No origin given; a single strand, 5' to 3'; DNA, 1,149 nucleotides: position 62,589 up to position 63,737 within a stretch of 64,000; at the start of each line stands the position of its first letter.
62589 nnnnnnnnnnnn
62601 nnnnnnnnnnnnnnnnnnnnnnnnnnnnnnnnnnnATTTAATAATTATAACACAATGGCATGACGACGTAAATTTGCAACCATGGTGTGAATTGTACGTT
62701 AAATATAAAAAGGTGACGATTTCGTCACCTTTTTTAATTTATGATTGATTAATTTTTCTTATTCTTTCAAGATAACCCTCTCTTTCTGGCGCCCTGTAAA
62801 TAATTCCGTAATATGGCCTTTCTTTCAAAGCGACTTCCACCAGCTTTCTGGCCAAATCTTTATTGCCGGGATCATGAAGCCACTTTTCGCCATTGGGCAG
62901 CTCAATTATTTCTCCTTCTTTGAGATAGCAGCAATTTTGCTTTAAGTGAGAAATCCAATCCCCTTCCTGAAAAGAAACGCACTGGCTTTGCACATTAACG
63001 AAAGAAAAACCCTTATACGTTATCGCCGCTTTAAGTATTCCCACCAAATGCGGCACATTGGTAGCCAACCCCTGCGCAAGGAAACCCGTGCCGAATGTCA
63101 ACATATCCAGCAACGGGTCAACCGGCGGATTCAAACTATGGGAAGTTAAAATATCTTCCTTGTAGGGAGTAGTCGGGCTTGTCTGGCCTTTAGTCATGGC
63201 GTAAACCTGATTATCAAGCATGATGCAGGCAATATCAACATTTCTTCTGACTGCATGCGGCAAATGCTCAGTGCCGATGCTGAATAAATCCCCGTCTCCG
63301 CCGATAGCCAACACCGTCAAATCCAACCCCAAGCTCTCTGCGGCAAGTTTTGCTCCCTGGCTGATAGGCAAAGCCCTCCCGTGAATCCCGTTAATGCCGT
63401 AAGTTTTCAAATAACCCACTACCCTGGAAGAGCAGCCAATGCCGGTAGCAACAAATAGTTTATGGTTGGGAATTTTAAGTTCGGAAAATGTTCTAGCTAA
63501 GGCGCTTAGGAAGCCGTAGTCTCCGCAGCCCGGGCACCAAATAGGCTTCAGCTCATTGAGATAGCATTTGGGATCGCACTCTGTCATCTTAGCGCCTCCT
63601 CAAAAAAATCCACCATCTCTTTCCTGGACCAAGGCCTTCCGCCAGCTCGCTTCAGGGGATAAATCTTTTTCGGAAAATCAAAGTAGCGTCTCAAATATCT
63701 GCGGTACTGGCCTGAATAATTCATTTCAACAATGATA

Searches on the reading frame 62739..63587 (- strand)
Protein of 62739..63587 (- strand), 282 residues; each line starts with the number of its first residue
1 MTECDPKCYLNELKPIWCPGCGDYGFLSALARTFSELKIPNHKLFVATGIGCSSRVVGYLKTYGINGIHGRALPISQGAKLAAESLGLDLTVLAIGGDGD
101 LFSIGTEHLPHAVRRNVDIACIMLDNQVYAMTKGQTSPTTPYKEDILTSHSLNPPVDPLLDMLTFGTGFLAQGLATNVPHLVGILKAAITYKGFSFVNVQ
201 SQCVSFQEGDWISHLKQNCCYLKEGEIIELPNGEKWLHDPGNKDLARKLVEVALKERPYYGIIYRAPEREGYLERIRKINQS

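Call 8: search_protein_families(library=pfam, proteins=[window:62739-63587:-], max_evalue=0.01)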
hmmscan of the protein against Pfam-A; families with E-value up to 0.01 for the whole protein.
window:62739-63587:- (282 aa): 2 families
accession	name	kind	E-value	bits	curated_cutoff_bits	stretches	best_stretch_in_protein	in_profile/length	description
PF02775.26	TPP_enzyme_C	-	3.6e-23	82.5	21.9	1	51-199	3-151/151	Thiamine pyrophosphate enzyme, C-terminal TPP binding domain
PF12367.13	PFO_beta_C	-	0.00028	21.3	24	1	203-280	1-65/66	Pyruvate ferredoxin oxidoreductase beta subunit C terminal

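Call 9: search_protein_families(library=ncbifam, proteins=[window:62739-63587:-], max_evalue=0.01)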
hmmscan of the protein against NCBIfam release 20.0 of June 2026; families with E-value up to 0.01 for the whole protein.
window:62739-63587:- (282 aa): 20 families
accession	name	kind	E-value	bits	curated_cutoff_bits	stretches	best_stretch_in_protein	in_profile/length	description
NF008820.0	PRK11866.1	equivalog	1.3e-68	231.5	402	1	4-225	4-223/287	2-oxoacid ferredoxin oxidoreductase subunit beta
TIGR02177.1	PorB_KorB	subfamily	1.5e-66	224.8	261.9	1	16-281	2-261/286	2-oxoacid:acceptor oxidoreductase, beta subunit, pyruvate/2-ketoisovalerate family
NF041171.1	Oxoac_fdxbeta_Archa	equivalog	1.4e-56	192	423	1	17-279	5-263/296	2-oxoacid:ferredoxin oxidoreductase subunit beta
NF008821.0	PRK11869.1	equivalog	4.3e-47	160.3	438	1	16-226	15-223/286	2-oxoacid ferredoxin oxidoreductase subunit beta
NF007207.0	PRK09628.1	equivalog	6.6e-39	134.2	364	1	11-203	12-202/277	2-oxoglutarate ferredoxin oxidoreductase subunit beta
NF008819.1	PRK11865.1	equivalog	2.2e-12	46.8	405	1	18-204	21-213/300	pyruvate synthase subunit PorB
TIGR03336.1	IOR_alpha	equivalog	5.8e-12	44.7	650.9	1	10-207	351-535/595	indolepyruvate ferredoxin oxidoreductase subunit alpha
NF045792.1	OxalOxredbeta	equivalog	2.1e-08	33.5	590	1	92-144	104-156/311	oxalate oxidoreductase subunit beta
NF008818.0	PRK11864.1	subfamily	1.6e-07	30.8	405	1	48-203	45-208/300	3-methyl-2-oxobutanoate dehydrogenase subunit beta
TIGR02176.1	pyruv_ox_red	equivalog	1.7e-07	29.5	911.35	1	91-205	955-1072/1167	pyruvate:ferredoxin (flavodoxin) oxidoreductase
NF045766.1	PhenlGlyoxDHPadI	equivalog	9.5e-06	24.6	700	1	78-143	220-285/443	NADH-dependent phenylglyoxylate dehydrogenase subunit beta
TIGR03846.1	sulfopy_beta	equivalog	0.00011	22.1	221.5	1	66-140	41-111/182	sulfopyruvate decarboxylase subunit beta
NF004813.0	PRK06163.1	equivalog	0.00047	19.9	240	1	66-140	56-126/202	hypothetical protein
NF006378.0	PRK08617.1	equivalog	0.00059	18.3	510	1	70-199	420-536/556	acetolactate synthase AlsS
NF006122.0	PRK08266.1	subfamily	0.00068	18.2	571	1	62-198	397-521/543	hypothetical protein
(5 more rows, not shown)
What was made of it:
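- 62739..63587 (-): korB (2-oxoacid:ferredoxin oxidoreductase beta subunit); the left-hand anchor of the junction. Calls 8 and 9.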

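Call 11: find_encoding_contigs(protein=window:62739-63587:-, flank=6000, max_places=10)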
Protein window:62739-63587:- (282 aa): 9 contigs read that carry it; 6 places shown.
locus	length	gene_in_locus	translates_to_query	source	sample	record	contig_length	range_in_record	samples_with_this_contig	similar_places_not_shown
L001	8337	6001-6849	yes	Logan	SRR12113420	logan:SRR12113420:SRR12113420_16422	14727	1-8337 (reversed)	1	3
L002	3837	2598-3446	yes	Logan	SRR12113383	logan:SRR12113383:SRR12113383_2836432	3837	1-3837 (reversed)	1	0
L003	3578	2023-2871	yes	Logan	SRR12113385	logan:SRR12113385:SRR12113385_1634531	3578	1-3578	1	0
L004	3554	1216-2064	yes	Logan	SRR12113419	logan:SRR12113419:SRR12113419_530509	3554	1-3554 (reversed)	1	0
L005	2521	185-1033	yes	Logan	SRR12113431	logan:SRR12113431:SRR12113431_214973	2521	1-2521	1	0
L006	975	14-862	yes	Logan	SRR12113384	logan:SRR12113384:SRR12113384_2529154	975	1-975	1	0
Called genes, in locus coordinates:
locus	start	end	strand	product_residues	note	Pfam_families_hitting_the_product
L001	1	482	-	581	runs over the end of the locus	PF00890:FAD_binding_2, PF03486:HI0933_like (faint), PF02910:Succ_DH_flav_C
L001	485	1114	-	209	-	PF01127:Sdh_cyt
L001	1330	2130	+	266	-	-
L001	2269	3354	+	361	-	PF02786:CPSase_L_D2, PF08442:ATP-grasp_2, PF13549:ATP-grasp_5, PF24948:Citrate_synth_N, PF00549:Ligase_CoA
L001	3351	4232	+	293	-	PF02629:CoA_binding, PF13607:Succ_CoA_lig, PF00549:Ligase_CoA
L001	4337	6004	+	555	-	PF01558:POR, PF01855:POR_N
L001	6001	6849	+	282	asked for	PF02775:TPP_enzyme_C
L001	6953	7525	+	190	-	PF20803:PaaX_M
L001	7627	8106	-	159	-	PF03061:4HBT (weak)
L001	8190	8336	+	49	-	?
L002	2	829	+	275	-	?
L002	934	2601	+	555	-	PF01558:POR, PF01855:POR_N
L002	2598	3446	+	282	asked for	PF02775:TPP_enzyme_C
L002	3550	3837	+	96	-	?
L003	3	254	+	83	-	?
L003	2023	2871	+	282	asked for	PF02775:TPP_enzyme_C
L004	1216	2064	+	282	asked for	PF02775:TPP_enzyme_C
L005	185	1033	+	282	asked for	PF02775:TPP_enzyme_C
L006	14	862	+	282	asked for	PF02775:TPP_enzyme_C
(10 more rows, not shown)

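Call 13: find_related_loci(query=window:62739-63587:-, collection=genome_contigs, flank=5000)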
Query window:62739-63587:- (282 aa) in genome_contigs; peptide patterns used: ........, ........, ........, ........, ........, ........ (x = any residue, [..] = any of these).
56 stretches matched a pattern; 1 encode a relative of the query (tblastn E <= 1e-3); 1 distinct loci.
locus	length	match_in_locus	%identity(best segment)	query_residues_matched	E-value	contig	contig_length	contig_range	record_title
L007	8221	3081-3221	38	95-141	3e-7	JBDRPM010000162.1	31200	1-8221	MAG: Pseudomonadota bacterium isolate MEGAHIT-group-2.118 k141_157125, whole genome shotgun sequence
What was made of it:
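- Tried and rejected: Scanning GTDB genomes with KorB returned only one distant hit; no relatives were found and the scan was used up (call 13).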

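Call 16: find_homologous_proteins(query=window:62739-63587:-)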
Query window:62739-63587:- (282 aa): 7621 proteins with E <= 0.001 among 8000 candidates; the best 120 are listed.
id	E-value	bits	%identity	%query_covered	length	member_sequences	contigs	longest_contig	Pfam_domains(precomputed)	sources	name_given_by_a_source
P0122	1.2e-192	657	100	100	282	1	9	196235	PF02775.27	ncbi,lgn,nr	ncbi:MAG: 2-oxoacid ferredoxin oxidoreductase [Candidatus Nealsonbacteria bacterium]|nr:2-oxoacid fe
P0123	1.2e-141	489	73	99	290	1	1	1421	PF02775.27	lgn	-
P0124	1.1e-133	463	73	93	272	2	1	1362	PF02775.27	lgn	-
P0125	5.2e-133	461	73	94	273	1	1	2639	PF02775.27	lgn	-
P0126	2.7e-125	436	70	93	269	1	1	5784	PF02775.27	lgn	-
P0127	8.7e-124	431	70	91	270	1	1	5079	PF02775.27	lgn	-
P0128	2.8e-123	429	68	100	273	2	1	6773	PF02775.27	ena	-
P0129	2.6e-121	422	67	99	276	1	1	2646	PF02775.27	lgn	-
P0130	4.9e-120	418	67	94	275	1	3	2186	PF02775.27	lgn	-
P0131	6.4e-117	408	68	91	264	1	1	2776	PF02775.27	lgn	-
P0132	5.7e-101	356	61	94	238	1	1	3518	PF02775.27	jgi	-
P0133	1.5e-94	335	52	96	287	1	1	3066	PF02775.27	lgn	-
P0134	5.4e-94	333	53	99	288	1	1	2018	PF02775.27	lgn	-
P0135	9.9e-91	322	51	96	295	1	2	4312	PF02775.27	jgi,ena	-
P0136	2.7e-89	317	54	93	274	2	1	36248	PF02775.27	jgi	-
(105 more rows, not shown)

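Call 17: find_encoding_contigs(protein=P0128, flank=6000, max_places=3)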
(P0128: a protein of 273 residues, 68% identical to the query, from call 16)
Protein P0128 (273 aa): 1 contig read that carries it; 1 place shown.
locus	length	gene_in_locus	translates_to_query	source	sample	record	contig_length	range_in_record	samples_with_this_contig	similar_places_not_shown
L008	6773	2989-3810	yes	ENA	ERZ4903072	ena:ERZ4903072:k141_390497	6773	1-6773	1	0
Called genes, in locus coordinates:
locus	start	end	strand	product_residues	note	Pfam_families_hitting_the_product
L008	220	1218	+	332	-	PF05496:RuvB_N, PF00004:AAA, PF07728:AAA_5 (faint), PF17864:AAA_lid_4, PF05491:WHD_RuvB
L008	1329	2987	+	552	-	PF01558:POR, PF01855:POR_N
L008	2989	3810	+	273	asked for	PF02775:TPP_enzyme_C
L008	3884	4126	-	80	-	PF10049:DUF2283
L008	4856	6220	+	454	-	PF01554:MatE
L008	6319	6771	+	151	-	?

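Call 18: find_encoding_contigs(protein=P0126, flank=6000, max_places=3)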
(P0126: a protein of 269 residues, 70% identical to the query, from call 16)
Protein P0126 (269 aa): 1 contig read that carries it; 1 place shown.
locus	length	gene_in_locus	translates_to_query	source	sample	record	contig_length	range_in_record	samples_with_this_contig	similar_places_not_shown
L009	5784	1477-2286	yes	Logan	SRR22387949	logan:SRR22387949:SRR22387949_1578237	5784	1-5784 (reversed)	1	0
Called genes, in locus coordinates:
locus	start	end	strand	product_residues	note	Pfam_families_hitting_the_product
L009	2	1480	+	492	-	?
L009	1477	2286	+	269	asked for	PF02775:TPP_enzyme_C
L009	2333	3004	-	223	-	PF07737:ATLF (weak)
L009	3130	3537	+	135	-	PF01951:Archease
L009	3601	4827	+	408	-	PF00483:NTP_transferase, PF12804:NTP_transf_3 (weak), PF24894:Hexapep_GlmU, PF25247:LbH_GLGC, PF25084:LbH_EIF2B, PF25087:GMPPB_C (weak)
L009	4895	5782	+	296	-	?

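Call 19: find_encoding_contigs(protein=P0127, flank=6000, max_places=3)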
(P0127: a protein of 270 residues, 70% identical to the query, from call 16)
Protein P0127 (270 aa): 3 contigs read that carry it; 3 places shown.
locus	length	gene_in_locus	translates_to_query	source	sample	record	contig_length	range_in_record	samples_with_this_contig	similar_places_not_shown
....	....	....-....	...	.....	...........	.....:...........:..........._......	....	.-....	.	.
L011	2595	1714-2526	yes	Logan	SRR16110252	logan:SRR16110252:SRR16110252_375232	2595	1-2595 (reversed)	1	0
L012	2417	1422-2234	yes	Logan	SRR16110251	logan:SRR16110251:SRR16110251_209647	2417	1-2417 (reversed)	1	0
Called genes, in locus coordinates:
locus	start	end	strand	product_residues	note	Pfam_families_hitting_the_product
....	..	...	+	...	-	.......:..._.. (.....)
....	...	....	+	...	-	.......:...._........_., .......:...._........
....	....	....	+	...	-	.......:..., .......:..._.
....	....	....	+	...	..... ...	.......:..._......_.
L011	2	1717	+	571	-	?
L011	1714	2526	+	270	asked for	PF02775:TPP_enzyme_C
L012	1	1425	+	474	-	?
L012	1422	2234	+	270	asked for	PF02775:TPP_enzyme_C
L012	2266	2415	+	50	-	?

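Call 46: search_protein_families(library=padloc, proteins=[L008:3884-4126:-, L008:4180-4380:-], max_evalue=0.01)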
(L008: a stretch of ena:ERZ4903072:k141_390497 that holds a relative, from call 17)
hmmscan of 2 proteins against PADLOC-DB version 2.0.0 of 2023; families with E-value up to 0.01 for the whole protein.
L008:3884-4126:- (80 aa): 0 families

L008:4180-4380:- (66 aa): 0 families

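Call 54: find_encoding_contigs(protein=P0125, flank=3000, max_places=3)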
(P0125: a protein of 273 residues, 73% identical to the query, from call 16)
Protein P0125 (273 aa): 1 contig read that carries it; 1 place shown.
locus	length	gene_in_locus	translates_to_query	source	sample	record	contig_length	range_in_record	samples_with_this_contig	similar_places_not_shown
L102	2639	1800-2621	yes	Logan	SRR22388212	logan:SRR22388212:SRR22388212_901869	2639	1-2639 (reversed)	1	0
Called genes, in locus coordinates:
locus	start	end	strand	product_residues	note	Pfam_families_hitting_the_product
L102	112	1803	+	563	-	PF01558:POR, PF01855:POR_N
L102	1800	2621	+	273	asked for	PF02775:TPP_enzyme_C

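Call 55: find_encoding_contigs(protein=P0123, flank=3000, max_places=3)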
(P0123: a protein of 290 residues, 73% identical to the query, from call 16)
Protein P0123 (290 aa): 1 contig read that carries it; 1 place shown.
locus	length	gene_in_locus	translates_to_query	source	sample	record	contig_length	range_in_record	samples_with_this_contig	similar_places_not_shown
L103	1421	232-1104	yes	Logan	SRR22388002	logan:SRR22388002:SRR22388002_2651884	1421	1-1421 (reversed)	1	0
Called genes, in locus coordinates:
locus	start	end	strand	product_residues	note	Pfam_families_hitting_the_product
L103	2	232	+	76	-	?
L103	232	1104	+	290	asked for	PF02775:TPP_enzyme_C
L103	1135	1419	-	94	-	?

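Call 56: find_encoding_contigs(protein=P0131, flank=3000, max_places=3)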
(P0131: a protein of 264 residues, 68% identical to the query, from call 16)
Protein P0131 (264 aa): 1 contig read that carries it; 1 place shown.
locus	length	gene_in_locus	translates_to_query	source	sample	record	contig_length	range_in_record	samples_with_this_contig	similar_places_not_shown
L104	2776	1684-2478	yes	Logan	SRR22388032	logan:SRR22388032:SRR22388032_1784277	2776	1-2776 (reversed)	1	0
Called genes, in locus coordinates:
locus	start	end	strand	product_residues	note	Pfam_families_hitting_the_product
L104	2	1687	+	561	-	?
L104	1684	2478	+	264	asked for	PF02775:TPP_enzyme_C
